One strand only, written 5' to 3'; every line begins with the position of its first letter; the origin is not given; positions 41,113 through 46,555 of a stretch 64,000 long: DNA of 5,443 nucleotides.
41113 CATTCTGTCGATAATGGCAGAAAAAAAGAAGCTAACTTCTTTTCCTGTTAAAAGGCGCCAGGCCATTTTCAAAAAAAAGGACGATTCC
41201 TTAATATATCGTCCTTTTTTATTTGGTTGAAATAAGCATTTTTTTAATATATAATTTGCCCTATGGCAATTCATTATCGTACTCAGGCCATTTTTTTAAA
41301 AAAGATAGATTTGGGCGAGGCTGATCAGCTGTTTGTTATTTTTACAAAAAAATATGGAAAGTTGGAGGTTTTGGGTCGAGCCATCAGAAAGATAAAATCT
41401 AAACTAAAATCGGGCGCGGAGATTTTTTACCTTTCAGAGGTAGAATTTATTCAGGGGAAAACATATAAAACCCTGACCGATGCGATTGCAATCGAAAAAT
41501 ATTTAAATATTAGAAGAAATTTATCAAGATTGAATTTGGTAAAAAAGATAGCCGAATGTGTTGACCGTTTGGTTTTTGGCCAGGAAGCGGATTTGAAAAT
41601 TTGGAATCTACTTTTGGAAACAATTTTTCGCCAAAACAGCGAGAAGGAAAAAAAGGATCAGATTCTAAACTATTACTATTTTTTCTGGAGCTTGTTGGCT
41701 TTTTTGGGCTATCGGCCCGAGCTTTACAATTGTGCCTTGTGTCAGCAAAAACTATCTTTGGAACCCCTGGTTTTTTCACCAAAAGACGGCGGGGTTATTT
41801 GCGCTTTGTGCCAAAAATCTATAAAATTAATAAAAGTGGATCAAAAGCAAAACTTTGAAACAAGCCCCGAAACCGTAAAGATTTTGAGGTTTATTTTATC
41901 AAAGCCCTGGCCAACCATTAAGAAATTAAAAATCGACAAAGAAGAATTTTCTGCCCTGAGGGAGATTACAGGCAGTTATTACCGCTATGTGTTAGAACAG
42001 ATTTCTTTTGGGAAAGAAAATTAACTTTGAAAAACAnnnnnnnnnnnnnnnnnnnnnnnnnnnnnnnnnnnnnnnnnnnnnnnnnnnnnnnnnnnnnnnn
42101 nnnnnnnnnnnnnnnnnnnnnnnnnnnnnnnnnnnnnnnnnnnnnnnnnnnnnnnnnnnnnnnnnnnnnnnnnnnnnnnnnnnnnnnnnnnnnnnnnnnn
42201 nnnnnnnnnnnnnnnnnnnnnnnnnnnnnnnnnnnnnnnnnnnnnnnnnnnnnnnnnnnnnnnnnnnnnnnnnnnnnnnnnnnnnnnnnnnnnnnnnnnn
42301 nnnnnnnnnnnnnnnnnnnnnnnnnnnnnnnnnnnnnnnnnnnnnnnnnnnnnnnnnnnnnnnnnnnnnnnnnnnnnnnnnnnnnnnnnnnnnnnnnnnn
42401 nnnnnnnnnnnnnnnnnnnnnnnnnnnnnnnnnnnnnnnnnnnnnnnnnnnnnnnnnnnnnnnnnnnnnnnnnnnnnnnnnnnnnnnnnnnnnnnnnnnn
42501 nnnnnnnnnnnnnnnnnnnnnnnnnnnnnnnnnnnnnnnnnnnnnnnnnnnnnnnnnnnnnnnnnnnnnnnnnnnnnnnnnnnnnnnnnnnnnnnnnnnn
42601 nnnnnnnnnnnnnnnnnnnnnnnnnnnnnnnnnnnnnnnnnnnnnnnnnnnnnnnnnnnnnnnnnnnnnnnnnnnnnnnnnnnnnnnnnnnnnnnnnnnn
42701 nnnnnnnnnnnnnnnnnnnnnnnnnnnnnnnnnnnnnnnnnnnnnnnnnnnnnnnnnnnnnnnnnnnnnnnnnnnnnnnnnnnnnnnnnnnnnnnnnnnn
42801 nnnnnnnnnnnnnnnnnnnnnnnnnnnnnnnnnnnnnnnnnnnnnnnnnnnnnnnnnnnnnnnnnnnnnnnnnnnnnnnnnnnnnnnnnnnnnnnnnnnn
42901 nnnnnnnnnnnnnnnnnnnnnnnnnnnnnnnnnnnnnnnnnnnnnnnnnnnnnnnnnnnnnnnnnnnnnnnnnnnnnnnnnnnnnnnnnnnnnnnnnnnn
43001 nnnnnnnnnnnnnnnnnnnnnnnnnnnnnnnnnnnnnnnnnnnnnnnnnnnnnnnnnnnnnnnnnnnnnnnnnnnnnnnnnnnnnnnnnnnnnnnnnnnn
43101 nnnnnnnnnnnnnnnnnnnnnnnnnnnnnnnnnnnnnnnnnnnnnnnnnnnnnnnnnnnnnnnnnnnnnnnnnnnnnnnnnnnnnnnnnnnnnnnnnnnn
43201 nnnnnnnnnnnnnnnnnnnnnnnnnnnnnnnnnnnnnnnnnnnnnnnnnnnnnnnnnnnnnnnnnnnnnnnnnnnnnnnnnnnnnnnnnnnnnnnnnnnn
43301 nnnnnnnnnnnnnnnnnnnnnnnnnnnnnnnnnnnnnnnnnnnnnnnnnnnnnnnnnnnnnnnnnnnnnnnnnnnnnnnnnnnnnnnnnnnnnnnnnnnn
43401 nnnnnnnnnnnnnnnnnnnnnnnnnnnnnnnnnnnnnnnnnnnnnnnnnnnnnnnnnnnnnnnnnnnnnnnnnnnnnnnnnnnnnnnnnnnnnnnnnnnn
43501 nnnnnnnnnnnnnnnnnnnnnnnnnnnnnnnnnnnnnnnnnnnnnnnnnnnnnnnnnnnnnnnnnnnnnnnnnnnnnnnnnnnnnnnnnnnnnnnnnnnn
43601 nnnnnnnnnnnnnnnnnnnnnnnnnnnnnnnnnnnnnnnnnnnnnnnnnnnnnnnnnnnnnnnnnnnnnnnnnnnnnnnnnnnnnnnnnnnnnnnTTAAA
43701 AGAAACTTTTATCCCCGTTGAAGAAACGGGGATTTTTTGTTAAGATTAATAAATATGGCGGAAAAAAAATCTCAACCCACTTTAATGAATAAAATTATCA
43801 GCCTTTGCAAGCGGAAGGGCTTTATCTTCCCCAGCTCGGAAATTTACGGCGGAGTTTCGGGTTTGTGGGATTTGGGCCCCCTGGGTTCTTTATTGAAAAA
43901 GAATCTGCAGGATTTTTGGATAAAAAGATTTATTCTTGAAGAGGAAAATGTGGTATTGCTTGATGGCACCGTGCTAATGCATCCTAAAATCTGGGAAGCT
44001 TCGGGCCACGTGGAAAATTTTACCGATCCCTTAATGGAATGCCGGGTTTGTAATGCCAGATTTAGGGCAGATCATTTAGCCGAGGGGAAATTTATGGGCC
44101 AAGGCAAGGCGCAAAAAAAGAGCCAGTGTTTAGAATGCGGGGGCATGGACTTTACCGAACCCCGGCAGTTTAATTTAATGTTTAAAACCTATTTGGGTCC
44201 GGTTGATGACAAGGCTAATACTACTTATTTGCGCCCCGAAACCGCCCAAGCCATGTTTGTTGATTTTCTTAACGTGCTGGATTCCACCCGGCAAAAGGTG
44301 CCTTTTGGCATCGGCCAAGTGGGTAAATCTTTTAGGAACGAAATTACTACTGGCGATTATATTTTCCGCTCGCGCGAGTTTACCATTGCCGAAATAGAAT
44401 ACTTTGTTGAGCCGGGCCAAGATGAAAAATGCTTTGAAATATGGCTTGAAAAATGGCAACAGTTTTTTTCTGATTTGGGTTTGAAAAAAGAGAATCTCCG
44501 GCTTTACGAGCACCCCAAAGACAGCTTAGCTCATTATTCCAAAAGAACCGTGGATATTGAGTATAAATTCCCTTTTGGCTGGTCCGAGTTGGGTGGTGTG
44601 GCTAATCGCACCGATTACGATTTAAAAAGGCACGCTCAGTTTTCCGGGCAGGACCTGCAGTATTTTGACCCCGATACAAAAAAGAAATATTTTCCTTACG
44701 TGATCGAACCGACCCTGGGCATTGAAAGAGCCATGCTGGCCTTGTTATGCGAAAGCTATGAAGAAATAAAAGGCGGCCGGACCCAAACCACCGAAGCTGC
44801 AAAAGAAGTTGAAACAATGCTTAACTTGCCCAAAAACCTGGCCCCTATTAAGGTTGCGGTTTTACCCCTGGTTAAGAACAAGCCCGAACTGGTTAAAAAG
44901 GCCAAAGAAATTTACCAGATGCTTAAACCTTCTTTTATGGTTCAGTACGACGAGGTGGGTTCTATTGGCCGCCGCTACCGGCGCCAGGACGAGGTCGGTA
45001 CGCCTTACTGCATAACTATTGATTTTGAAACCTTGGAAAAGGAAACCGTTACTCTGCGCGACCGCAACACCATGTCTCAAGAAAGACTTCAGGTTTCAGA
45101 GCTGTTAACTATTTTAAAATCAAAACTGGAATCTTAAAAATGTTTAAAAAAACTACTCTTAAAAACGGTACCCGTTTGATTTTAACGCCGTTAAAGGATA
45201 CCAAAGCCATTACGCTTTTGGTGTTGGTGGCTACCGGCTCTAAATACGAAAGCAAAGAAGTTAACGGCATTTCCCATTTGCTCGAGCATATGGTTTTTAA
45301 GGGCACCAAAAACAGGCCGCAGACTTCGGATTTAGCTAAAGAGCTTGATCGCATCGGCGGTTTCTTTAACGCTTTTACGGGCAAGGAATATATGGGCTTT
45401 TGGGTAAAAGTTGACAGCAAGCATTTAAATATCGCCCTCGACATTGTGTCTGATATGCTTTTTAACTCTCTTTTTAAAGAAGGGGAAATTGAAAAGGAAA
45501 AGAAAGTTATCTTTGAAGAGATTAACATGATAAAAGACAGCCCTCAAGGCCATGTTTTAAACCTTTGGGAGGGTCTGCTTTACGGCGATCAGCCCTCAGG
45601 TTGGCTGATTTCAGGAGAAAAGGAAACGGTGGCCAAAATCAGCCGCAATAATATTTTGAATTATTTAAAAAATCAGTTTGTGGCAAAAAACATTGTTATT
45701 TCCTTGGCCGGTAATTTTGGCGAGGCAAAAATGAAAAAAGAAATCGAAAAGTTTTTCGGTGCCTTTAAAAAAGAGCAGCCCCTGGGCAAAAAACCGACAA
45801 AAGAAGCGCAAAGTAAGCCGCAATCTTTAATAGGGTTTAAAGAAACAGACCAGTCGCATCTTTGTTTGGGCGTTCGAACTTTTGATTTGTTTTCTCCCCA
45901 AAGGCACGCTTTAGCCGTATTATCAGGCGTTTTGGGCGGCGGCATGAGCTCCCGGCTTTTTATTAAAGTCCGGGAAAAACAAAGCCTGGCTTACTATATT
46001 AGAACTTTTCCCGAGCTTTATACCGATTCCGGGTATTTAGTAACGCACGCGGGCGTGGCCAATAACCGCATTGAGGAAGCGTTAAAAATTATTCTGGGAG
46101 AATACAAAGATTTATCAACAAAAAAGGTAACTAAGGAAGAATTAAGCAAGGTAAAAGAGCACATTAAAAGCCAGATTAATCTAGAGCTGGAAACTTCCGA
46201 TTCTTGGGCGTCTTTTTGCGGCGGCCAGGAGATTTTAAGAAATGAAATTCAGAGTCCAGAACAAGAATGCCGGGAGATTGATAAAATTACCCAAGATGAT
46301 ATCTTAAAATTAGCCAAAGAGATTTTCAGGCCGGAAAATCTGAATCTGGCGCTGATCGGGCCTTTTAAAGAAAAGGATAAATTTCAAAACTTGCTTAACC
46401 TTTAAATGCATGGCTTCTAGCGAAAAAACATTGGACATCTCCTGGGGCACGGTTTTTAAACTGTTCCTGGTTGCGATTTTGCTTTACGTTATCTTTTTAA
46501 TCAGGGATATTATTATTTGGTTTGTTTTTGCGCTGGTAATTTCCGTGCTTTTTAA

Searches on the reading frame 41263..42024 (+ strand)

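Call 10: search_protein_families(library=pfam, proteins=[window:41263-42024:+], max_evalue=0.001)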
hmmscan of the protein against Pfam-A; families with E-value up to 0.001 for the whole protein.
window:41263-42024:+ (253 aa): 2 families
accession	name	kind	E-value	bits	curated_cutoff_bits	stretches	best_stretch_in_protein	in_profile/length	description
PF02565.21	RecO_C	-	1e-18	68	22.1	1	87-246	4-151/157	Recombination protein O C terminal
PF11967.14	RecO_N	-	1.5e-12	47.8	27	1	2-78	2-78/80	Recombination protein O N terminal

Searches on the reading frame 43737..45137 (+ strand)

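Call 10: search_protein_families(library=pfam, proteins=[window:43737-45137:+], max_evalue=0.001)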
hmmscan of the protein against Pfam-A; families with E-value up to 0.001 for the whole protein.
window:43737-45137:+ (466 aa): 2 families
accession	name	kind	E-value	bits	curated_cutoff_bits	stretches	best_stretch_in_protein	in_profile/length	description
PF03129.25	HGTP_anticodon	-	1.6e-22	79.9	21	1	372-462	1-93/94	Anticodon binding domain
PF00587.30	tRNA-synt_2b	-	5e-14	53.2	29.3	1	157-337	5-176/179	tRNA synthetase class II core domain (G, H, P, S and T)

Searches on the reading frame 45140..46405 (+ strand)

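Call 10: search_protein_families(library=pfam, proteins=[window:45140-46405:+], max_evalue=0.001)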
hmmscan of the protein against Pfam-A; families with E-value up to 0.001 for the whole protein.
window:45140-46405:+ (421 aa): 2 families
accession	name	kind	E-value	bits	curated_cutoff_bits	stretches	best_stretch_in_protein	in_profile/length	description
PF05193.26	Peptidase_M16_C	-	8.5e-37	127.2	23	1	166-340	1-179/181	Peptidase M16 inactive domain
PF00675.25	Peptidase_M16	-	4.9e-35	121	22.3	1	20-141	9-129/149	Insulinase (Peptidase family M16)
